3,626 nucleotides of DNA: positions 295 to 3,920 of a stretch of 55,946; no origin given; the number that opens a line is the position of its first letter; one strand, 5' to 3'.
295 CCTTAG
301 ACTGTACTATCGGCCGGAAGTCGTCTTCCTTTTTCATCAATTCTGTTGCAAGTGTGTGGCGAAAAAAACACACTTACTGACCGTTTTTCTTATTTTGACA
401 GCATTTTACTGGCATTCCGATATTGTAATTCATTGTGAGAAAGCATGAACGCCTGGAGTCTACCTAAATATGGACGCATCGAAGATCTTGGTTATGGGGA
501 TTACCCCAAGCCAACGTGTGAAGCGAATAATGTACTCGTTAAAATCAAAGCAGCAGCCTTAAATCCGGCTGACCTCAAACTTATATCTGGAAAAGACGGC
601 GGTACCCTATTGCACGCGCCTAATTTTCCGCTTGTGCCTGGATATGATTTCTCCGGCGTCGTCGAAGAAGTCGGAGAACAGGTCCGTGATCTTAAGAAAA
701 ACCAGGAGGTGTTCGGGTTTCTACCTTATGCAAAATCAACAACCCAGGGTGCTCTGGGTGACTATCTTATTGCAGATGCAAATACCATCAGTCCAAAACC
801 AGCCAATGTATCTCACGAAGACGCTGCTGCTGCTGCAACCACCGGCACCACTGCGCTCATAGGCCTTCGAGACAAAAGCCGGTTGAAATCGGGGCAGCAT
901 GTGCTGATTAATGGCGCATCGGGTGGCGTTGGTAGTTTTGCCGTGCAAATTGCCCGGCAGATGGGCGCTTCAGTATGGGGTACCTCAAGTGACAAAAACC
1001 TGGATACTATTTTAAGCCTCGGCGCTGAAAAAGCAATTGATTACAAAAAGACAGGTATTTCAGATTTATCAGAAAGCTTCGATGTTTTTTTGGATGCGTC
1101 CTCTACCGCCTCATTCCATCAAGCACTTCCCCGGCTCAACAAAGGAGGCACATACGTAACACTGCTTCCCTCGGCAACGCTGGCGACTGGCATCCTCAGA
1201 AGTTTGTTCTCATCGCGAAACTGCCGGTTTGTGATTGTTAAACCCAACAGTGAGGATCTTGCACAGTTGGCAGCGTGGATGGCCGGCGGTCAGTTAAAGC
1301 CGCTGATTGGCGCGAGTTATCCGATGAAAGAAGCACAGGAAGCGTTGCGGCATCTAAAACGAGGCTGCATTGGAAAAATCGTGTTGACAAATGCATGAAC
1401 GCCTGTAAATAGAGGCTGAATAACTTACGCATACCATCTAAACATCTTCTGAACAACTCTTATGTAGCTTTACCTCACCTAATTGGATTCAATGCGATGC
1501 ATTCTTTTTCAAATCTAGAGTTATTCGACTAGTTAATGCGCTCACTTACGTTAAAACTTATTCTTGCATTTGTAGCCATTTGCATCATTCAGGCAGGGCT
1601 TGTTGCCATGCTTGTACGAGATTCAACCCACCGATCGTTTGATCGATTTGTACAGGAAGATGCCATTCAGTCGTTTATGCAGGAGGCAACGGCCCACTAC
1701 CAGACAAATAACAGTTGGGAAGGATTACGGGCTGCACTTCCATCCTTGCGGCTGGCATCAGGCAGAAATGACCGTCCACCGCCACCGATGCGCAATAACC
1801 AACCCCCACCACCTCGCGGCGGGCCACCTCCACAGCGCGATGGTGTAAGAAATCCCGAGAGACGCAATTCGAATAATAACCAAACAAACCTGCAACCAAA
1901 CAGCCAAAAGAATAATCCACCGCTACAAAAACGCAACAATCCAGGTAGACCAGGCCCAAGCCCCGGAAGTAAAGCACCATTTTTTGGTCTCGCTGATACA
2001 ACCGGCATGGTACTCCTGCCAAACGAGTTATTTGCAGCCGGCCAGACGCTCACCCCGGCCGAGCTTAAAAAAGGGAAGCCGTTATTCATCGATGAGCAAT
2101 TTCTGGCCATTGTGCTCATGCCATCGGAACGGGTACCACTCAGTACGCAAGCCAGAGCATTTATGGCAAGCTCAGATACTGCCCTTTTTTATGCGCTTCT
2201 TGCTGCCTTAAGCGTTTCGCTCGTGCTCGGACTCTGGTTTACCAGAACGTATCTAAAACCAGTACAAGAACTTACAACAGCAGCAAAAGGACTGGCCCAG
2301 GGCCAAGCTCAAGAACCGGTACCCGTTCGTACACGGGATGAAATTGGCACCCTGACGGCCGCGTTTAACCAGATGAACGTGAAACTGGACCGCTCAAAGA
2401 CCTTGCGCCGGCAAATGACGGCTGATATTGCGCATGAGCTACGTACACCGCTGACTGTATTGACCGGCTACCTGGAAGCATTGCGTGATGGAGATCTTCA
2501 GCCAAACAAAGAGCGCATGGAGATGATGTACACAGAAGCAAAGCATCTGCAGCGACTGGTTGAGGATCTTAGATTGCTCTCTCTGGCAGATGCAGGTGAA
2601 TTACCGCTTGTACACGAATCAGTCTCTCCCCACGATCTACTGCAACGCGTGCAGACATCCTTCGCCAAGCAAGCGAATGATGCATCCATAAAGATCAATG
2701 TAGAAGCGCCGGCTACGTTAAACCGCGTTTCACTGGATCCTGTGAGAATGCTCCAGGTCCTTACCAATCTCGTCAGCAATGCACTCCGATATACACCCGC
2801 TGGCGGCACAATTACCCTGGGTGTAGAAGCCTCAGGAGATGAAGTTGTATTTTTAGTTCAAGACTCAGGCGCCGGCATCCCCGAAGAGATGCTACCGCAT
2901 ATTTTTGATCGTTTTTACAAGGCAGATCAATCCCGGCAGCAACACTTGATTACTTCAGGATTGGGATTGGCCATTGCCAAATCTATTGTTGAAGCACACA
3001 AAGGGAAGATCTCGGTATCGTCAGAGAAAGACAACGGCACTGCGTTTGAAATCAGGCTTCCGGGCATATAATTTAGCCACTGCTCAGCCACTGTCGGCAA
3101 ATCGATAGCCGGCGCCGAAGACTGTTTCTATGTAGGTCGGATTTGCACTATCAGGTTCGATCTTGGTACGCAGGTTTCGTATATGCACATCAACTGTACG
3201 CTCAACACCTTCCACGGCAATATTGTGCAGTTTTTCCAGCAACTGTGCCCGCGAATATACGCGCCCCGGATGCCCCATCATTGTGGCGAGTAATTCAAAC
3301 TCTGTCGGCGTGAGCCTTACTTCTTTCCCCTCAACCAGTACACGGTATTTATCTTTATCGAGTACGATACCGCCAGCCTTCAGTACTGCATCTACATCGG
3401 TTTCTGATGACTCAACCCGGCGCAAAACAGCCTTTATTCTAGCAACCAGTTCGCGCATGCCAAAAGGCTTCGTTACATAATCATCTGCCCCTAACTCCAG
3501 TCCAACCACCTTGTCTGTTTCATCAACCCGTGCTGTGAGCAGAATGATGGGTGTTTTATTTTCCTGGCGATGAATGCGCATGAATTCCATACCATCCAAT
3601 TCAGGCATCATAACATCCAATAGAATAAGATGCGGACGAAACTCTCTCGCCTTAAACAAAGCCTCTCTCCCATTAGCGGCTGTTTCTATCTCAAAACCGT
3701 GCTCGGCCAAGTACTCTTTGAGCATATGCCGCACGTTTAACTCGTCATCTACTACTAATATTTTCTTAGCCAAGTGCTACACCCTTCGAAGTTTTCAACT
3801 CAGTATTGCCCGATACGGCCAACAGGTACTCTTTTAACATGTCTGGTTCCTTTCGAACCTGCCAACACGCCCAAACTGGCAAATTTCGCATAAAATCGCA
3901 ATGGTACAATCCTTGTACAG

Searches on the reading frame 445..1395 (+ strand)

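Call 80: search_protein_families(library=pfam, proteins=[window:445-1395:+], max_evalue=0.01)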
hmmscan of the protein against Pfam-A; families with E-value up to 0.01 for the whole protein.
window:445-1395:+ (317 aa): 3 families
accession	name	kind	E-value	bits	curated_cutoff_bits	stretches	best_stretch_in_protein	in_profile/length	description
PF13602.12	ADH_zinc_N_2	-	1.4e-19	71.8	27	1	192-314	1-134/134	Zinc-binding dehydrogenase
PF08240.17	ADH_N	-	2e-14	54.2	23.5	1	27-119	2-103/104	Alcohol dehydrogenase GroES-like domain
PF00107.32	ADH_zinc_N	-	9.4e-13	48.7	31.8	1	161-240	1-88/129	Zinc-binding dehydrogenase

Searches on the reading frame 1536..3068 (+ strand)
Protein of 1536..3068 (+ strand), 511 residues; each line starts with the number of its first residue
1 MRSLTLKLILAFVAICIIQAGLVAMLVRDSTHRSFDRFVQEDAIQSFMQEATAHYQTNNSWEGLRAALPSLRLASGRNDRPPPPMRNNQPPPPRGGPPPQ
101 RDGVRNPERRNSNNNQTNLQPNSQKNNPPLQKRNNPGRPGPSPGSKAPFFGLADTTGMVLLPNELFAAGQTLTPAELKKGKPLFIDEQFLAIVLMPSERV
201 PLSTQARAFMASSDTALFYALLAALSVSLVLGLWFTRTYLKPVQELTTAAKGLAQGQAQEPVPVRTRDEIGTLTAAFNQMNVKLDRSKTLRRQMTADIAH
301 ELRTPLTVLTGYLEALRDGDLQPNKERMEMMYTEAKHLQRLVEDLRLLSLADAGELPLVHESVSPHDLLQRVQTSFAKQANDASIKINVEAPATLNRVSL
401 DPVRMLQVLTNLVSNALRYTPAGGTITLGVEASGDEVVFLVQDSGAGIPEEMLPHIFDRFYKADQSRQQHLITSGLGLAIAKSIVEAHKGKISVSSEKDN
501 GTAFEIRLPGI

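Call 80: search_protein_families(library=pfam, proteins=[window:1536-3068:+], max_evalue=0.01)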
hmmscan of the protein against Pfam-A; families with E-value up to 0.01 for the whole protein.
window:1536-3068:+ (511 aa): 4 families
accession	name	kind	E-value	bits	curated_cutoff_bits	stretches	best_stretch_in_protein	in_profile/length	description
PF02518.31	HATPase_c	-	4.1e-29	101.7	26.4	1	401-509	2-108/111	Histidine kinase-, DNA gyrase B-, and HSP90-like ATPase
PF00512.31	HisKA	-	6e-17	61.9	26.9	1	291-354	2-66/66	His Kinase A (phospho-acceptor) domain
PF00672.30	HAMP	-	1.1e-11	45.4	25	1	234-280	1-47/53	HAMP domain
PF13581.12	HATPase_c_2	-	0.00021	21.7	27.4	1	409-488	40-112/127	Histidine kinase-like ATPase domain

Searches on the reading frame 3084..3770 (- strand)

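Call 80: search_protein_families(library=pfam, proteins=[window:3084-3770:-], max_evalue=0.01)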
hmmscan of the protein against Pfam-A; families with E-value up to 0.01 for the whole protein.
window:3084-3770:- (228 aa): 2 families
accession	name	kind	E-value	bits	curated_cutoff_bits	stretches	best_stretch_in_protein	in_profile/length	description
PF00072.30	Response_reg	-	1.1e-30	106.5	30.2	1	4-113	1-111/111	Response regulator receiver domain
PF00486.34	Trans_reg_C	-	7.7e-27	93.6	26.2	1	148-224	1-77/77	Transcriptional regulatory protein, C terminal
